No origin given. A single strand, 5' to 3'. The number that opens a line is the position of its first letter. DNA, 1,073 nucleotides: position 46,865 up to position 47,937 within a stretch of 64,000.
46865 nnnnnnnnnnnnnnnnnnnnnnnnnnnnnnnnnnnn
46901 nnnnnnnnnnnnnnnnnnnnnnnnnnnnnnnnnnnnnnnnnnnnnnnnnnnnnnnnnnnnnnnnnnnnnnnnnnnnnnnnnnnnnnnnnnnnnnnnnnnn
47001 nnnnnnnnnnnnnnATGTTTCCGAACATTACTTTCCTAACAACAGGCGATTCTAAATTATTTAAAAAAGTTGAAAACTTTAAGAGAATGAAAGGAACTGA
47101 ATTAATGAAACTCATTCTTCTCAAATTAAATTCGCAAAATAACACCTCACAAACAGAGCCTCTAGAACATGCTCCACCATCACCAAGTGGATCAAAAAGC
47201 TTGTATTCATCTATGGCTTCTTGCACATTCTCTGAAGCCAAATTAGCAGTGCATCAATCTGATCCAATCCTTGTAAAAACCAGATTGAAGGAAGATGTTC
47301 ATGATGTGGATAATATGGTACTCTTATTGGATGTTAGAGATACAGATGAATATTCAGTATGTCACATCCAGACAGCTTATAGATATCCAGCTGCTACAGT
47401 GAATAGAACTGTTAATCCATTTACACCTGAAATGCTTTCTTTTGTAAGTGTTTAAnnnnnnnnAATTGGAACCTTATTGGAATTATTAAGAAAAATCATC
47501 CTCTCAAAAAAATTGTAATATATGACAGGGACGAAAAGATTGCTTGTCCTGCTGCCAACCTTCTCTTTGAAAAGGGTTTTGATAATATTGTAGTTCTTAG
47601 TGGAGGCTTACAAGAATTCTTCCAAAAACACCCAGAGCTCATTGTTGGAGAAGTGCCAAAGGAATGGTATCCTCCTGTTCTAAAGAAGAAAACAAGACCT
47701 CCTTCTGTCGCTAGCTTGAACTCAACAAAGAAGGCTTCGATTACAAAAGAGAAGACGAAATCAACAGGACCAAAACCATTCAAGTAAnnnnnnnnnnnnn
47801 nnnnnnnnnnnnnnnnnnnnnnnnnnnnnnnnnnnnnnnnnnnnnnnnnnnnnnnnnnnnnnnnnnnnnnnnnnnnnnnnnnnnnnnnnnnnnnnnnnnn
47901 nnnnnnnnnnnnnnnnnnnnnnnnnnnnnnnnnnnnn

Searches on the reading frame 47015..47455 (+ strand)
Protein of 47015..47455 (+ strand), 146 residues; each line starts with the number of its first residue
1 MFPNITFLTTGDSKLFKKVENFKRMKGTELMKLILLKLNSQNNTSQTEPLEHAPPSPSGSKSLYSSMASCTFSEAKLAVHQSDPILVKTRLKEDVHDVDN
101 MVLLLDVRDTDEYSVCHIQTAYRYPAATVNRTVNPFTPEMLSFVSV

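Call 15: search_protein_families(library=pfam, proteins=[window:47015-47455:+], max_evalue=0.01)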
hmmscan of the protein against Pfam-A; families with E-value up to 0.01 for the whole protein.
window:47015-47455:+ (146 aa): 1 family
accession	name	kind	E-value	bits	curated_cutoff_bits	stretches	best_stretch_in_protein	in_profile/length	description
PF00581.25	Rhodanese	-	0.00048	21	22.2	1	92-132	6-44/102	Rhodanese-like domain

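Call 79: search_protein_families(library=ncbifam, proteins=[window:47015-47443:+], max_evalue=0.1)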
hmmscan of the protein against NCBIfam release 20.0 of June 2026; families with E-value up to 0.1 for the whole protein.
seq(143 aa): 5 families
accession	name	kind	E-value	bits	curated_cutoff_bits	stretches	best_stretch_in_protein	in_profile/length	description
NF045521.1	rhoda_near_glyco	subfamily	0.0028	17.5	145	1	93-122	23-52/144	rhodanese homology domain-containing protein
NF005902.0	PRK07878.1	equivalog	0.0038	16.2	647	1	71-130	276-332/392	adenylyltransferase/sulfurtransferase MoeZ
NF005646.0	PRK07411.1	equivalog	0.027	13.6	633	1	72-129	267-327/390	molybdopterin-synthase adenylyltransferase MoeB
NF045694.1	seleno_TsoB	exception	0.036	12.2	805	1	85-126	45-86/572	rhodanese/DsbD fusion-like selenoprotein TsoB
NF041203.1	rhodanese_LYCAU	equivalog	0.051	13.3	115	1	75-134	12-71/126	rhodanese-related (seleno)protein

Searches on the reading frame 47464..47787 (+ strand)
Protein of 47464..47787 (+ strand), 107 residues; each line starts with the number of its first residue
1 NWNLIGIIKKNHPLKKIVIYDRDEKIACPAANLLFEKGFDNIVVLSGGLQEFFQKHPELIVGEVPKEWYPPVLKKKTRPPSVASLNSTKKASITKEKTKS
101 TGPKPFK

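Call 39: search_protein_families(library=pfam, proteins=[window:47464-47787:+], max_evalue=0.01)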
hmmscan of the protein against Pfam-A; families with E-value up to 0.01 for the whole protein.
window:47464-47787:+ (107 aa): 1 family
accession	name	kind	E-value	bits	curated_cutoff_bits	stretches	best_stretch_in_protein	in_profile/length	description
PF00581.25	Rhodanese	-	3.2e-05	24.7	22.2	1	12-53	59-100/102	Rhodanese-like domain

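Call 79: search_protein_families(library=ncbifam, proteins=[window:47464-47787:+], max_evalue=0.1)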
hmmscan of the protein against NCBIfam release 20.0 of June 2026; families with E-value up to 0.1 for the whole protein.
window:47464-47787:+ (107 aa): 3 families
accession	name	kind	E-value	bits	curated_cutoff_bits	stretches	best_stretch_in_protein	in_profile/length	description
NF045717.1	DVU0259_DivK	exception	0.0017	18.5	160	1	15-81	3-73/117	DVU0259 family response regulator domain-containing protein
NF008557.0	PRK11493.1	equivalog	0.009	15.1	250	1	15-65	88-139/281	3-mercaptopyruvate sulfurtransferase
NF041203.1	rhodanese_LYCAU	equivalog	0.013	15.1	115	1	14-55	76-119/126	rhodanese-related (seleno)protein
